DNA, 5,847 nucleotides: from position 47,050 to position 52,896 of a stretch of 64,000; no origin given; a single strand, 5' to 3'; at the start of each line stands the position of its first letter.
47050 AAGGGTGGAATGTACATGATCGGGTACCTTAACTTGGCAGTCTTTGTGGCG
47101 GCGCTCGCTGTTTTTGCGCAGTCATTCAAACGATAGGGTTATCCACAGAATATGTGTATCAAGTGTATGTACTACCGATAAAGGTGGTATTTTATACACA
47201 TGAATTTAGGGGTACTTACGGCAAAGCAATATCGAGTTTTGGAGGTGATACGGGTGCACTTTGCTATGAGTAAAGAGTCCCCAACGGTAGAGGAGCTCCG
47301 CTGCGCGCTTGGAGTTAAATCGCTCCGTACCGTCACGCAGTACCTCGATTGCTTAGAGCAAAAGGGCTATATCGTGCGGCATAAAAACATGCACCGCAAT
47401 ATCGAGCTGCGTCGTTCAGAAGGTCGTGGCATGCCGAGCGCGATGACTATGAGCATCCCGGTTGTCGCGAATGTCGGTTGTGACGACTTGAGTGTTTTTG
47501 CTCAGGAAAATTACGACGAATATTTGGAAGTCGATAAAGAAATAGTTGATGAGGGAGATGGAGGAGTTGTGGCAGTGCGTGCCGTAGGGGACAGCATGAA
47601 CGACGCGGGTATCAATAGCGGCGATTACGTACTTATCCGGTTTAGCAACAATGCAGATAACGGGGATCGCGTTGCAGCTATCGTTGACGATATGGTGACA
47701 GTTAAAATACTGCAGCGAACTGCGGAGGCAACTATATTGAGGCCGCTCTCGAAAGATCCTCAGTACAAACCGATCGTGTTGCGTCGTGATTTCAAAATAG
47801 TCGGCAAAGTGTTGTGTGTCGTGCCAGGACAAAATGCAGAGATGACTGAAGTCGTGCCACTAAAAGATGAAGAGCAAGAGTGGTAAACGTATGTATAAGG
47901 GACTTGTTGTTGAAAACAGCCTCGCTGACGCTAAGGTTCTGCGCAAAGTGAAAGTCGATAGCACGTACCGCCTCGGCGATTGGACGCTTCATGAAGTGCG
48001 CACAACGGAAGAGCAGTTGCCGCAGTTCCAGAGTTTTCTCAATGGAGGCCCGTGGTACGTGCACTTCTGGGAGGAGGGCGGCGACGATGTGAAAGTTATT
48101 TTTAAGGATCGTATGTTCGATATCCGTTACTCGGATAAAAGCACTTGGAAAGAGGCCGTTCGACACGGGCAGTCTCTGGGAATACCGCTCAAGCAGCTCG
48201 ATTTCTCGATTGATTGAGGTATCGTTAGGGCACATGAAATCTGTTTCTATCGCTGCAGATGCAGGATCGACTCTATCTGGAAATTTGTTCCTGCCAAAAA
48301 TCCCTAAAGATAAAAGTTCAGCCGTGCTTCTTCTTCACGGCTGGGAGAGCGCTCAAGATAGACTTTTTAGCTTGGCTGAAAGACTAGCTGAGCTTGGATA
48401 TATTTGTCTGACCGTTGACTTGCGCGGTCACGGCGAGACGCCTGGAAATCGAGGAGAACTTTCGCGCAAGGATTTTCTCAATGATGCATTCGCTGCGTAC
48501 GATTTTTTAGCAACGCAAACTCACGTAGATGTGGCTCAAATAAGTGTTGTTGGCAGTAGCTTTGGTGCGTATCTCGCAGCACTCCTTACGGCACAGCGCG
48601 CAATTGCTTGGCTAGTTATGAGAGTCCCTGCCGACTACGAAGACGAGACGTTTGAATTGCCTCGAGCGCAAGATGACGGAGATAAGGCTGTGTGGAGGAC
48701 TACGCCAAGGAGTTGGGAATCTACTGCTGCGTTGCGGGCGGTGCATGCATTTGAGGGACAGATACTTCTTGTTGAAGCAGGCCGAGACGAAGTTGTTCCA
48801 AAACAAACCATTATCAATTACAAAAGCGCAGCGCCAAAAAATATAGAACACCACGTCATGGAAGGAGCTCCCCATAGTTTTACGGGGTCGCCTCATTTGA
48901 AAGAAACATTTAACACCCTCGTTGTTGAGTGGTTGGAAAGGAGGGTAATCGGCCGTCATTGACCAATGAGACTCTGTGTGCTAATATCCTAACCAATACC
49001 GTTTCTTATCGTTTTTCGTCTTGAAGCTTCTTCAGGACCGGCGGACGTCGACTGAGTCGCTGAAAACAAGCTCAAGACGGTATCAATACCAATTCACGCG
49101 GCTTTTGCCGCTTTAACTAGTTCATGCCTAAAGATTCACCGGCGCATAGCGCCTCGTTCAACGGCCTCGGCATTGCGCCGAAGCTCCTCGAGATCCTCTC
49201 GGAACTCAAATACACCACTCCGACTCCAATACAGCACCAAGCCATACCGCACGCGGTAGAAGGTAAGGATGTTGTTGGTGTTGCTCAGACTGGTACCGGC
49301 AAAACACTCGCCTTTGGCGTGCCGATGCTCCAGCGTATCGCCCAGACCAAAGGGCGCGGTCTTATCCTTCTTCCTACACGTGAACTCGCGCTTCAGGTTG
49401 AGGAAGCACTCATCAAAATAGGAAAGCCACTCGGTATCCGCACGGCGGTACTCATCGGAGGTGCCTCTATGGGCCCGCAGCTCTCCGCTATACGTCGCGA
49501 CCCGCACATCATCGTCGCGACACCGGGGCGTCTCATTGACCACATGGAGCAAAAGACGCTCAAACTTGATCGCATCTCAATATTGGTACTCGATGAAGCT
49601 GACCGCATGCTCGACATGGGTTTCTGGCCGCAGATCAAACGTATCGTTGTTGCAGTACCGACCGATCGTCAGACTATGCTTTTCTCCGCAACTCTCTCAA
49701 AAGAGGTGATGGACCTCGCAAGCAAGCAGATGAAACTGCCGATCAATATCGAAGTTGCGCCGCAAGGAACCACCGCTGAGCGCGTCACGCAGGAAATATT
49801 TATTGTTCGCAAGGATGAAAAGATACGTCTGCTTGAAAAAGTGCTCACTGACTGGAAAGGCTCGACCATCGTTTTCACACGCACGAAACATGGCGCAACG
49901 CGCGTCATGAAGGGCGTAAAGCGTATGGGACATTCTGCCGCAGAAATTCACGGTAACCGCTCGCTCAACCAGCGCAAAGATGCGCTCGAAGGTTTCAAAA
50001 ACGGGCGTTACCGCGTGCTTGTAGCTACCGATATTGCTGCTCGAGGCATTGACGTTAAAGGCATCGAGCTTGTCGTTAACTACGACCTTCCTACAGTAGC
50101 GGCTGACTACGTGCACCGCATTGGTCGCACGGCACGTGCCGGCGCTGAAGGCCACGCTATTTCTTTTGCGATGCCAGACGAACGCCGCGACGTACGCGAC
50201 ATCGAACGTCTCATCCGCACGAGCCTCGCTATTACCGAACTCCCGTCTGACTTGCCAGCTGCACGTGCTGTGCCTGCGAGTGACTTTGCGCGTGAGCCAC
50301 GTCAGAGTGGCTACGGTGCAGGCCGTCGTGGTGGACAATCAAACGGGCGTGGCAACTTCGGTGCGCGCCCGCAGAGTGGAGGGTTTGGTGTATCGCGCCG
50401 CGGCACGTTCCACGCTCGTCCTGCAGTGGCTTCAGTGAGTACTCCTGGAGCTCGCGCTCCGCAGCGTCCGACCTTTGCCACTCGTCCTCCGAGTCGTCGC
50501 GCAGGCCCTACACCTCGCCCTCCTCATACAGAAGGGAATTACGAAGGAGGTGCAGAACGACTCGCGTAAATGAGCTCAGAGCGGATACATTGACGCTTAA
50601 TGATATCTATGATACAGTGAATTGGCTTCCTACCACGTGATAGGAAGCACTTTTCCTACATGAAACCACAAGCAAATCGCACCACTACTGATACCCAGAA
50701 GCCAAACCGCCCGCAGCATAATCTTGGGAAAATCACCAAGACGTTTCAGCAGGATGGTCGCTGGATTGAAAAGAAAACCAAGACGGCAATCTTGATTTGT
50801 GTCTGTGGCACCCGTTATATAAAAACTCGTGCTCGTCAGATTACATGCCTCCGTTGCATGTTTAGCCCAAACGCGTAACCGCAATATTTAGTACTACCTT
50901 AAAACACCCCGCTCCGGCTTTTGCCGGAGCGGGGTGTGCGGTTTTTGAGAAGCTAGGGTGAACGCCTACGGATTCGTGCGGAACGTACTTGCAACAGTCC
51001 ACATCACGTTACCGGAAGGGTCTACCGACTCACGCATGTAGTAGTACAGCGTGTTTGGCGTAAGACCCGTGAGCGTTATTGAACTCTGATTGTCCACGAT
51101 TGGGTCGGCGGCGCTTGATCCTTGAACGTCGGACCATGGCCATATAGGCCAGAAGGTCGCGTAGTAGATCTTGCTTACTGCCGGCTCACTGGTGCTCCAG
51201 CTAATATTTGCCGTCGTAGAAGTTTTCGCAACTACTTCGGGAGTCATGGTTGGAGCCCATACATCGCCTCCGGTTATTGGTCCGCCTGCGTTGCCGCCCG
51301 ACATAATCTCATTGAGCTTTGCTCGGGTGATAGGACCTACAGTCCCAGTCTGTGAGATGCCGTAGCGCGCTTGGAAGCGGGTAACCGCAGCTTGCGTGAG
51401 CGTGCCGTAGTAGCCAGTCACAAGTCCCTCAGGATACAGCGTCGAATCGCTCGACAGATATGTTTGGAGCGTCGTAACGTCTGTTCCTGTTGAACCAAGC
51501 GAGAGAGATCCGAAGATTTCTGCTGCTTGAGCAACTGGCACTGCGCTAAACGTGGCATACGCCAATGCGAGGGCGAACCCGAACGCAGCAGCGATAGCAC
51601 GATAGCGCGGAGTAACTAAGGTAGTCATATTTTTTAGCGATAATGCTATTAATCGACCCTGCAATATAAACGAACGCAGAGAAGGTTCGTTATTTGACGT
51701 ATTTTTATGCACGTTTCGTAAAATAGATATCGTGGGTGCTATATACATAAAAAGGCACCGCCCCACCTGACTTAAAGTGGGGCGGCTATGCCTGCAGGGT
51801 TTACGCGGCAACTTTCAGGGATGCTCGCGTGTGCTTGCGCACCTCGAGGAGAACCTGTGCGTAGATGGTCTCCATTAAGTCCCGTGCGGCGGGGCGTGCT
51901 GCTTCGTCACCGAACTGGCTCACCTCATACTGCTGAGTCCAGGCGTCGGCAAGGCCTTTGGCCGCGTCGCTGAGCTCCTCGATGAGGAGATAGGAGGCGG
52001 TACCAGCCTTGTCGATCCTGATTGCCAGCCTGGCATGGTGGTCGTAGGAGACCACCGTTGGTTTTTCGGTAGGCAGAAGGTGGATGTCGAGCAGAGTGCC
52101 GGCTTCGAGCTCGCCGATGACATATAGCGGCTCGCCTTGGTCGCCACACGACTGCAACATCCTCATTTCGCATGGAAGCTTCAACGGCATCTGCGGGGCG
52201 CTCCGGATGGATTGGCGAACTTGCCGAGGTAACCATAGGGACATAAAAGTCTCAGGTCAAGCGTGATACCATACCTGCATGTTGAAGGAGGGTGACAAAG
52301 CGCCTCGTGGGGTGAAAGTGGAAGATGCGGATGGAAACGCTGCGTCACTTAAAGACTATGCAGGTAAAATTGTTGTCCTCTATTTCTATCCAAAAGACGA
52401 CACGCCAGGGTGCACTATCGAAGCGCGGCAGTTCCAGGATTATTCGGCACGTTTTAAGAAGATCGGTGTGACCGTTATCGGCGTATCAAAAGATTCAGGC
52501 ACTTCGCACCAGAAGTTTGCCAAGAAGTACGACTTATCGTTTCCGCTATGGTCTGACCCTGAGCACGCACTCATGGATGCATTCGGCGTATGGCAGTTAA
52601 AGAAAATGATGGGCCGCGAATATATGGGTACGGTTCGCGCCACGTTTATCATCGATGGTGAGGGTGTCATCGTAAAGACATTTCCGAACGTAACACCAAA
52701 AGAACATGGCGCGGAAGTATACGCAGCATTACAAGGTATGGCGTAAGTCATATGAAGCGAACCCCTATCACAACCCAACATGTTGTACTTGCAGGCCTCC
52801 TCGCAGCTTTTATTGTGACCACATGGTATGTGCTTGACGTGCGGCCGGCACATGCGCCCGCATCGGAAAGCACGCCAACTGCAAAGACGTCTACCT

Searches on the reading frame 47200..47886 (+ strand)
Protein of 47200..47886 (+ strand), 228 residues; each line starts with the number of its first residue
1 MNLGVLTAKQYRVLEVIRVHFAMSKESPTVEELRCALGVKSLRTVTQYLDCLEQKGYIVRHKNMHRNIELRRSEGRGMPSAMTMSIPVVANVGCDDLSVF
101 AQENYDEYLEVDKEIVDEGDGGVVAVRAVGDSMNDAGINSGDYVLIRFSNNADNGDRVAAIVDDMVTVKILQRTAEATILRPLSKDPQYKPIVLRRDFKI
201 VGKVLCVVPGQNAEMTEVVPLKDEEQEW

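Call 14: search_protein_families(library=pfam, proteins=[window:47200-47886:+], max_evalue=0.001)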
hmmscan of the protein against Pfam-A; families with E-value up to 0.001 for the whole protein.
window:47200-47886:+ (228 aa): 3 families
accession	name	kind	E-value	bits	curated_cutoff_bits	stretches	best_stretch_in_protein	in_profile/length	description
PF00717.28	Peptidase_S24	-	9.8e-22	77.3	23.3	1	100-204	13-115/116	Peptidase S24-like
PF01726.22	LexA_DNA_bind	-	4.5e-10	39.6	23.7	1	6-66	4-64/65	LexA DNA binding domain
PF01047.28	MarR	-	0.00084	19.6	24.6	0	6-63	1-52/59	MarR family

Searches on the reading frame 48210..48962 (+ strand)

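Call 14: search_protein_families(library=pfam, proteins=[window:48210-48962:+], max_evalue=0.001)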
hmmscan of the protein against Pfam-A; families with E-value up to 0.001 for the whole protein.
window:48210-48962:+ (250 aa): 9 families
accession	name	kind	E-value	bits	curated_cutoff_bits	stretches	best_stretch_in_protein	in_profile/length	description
PF12146.15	Hydrolase_4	-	1.7e-17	64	27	1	36-131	4-98/239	Serine aminopeptidase, S33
PF00561.26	Abhydrolase_1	-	2.4e-12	47.5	25.8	1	38-140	2-102/245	alpha/beta hydrolase fold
PF12697.13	Abhydrolase_6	-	1.8e-11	45.6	26.3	1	39-225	1-207/217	Alpha/beta hydrolase family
PF00326.27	Peptidase_S9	-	4.8e-08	33.2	22.6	1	58-244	9-208/213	Prolyl oligopeptidase family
PF01738.24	DLH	-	7.5e-08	32.7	21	1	25-225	4-189/217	Dienelactone hydrolase family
PF02129.25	Peptidase_S15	-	2.5e-06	27.8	23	1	23-130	6-116/262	X-Pro dipeptidyl-peptidase (S15 family)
PF12740.14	PETase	-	1.1e-05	25.4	28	1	23-121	41-137/263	PET hydrolase-like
PF06500.17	FrsA-like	-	3.8e-05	23.1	22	1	8-126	167-282/414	Esterase FrsA-like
PF07859.19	Abhydrolase_3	-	9.4e-05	22.7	25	1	90-164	49-133/210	alpha/beta hydrolase fold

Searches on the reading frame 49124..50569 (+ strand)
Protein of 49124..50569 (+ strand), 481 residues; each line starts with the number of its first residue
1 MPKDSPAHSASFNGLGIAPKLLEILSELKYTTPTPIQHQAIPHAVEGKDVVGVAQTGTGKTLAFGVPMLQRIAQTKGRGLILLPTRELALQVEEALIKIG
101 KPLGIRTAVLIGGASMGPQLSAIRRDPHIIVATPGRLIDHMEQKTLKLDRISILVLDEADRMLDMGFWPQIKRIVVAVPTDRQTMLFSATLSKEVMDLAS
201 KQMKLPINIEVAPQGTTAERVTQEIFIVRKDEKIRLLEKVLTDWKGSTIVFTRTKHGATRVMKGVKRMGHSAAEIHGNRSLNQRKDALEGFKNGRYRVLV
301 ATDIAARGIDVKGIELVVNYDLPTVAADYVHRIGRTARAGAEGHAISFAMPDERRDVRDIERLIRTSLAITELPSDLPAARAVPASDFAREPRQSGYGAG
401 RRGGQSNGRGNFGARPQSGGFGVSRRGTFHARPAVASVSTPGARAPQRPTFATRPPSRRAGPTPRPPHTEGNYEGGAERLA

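Call 14: search_protein_families(library=pfam, proteins=[window:49124-50569:+], max_evalue=0.001)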
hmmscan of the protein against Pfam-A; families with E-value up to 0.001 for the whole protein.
window:49124-50569:+ (481 aa): 3 families
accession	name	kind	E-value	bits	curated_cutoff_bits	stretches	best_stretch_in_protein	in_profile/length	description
PF00270.35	DEAD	-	7.1e-52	175.9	26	1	34-197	1-166/167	DEAD/DEAH box helicase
PF00271.37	Helicase_C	-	1.2e-28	100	23.5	1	233-340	2-110/110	Helicase conserved C-terminal domain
PF04851.21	ResIII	-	2.4e-07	31.2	22.5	1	35-191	6-162/164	Type III restriction enzyme, res subunit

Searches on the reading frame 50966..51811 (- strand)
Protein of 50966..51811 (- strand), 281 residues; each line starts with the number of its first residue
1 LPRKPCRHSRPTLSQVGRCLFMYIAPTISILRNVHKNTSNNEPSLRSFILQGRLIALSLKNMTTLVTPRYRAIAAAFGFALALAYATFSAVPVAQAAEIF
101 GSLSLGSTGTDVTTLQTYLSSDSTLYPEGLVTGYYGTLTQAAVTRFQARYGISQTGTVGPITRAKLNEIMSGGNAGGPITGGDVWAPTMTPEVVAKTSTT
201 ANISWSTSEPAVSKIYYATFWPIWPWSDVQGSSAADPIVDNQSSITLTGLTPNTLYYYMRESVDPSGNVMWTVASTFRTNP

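Call 14: search_protein_families(library=pfam, proteins=[window:50966-51811:-], max_evalue=0.001)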
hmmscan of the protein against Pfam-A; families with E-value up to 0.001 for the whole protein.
window:50966-51811:- (281 aa): 3 families
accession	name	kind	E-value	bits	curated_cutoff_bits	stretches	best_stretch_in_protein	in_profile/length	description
PF01471.23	PG_binding_1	-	2.1e-13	50.7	23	1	108-166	1-57/57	Putative peptidoglycan binding domain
PF16656.11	Pur_ac_phosph_N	-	5.5e-06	27.3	30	1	195-279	10-93/93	Purple acid Phosphatase, N-terminal domain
PF00041.27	fn3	-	0.00033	21.2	25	1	190-258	5-64/84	Fibronectin type III domain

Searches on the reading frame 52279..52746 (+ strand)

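Call 80: search_protein_families(library=pfam, proteins=[window:52279-52746:+], max_evalue=0.001)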
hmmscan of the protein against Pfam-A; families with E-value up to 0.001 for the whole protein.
window:52279-52746:+ (155 aa): 4 families
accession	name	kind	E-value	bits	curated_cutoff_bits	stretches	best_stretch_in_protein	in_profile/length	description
PF00578.27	AhpC-TSA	-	1.1e-38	132.4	26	1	5-133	2-123/124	AhpC/TSA family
PF08534.16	Redoxin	-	7.9e-25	87.8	26.6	1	3-143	1-142/148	Redoxin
PF13911.12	AhpC-TSA_2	-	3.3e-05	24.7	27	1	53-113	3-64/114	AhpC/TSA antioxidant enzyme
PF13905.12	Thioredoxin_8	-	0.00034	21.3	27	1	29-107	1-82/94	Thioredoxin-like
